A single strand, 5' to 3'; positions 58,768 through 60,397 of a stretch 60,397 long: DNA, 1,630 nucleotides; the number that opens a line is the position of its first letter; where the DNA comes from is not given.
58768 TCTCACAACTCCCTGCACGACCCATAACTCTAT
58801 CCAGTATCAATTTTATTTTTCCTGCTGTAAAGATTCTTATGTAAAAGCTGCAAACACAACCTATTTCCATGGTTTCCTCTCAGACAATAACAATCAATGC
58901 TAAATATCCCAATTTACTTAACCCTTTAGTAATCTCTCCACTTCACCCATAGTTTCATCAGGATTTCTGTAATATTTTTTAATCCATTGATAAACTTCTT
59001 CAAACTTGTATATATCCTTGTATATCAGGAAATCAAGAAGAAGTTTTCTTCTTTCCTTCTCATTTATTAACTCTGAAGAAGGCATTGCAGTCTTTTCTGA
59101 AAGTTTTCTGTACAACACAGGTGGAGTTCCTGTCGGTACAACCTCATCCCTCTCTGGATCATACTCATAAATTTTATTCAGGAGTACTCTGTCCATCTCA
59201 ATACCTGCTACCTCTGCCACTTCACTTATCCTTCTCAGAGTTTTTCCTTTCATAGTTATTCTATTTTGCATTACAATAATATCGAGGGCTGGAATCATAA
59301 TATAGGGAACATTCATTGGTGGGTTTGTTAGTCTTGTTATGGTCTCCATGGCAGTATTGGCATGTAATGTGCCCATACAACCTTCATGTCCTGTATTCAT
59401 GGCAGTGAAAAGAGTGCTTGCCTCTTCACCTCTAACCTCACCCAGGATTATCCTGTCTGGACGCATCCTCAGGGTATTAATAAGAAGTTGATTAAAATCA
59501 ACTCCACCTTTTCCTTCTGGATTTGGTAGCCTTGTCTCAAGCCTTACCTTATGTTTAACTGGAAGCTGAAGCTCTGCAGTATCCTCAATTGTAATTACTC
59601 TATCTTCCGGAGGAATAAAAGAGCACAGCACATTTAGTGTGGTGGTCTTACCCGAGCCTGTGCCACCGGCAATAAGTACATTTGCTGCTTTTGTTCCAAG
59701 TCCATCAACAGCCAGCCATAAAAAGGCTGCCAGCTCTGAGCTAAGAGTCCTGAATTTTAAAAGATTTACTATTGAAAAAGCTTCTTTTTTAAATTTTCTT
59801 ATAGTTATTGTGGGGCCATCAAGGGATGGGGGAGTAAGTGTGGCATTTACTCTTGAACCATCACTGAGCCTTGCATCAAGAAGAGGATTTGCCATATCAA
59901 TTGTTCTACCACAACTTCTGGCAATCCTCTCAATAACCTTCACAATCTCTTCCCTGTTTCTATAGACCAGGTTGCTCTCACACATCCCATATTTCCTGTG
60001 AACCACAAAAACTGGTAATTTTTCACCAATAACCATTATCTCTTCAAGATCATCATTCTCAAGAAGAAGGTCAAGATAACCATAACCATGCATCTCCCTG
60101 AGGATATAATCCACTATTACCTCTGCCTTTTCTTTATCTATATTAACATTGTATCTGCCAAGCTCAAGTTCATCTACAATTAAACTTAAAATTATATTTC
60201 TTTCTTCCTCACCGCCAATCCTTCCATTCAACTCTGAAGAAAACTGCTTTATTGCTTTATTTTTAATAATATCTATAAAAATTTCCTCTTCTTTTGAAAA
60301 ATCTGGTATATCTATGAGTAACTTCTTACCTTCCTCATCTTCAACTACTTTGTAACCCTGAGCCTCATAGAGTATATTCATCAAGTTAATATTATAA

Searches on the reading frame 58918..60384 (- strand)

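Call 76: search_protein_families(library=pfam, proteins=[window:58918-60384:-], max_evalue=0.0001)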
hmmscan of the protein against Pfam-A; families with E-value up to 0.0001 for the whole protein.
window:58918-60384:- (488 aa): 1 family
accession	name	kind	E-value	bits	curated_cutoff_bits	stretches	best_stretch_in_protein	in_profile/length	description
PF00437.27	T2SSE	-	2.3e-48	165.2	24.9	1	138-373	37-275/370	Type II/IV secretion system protein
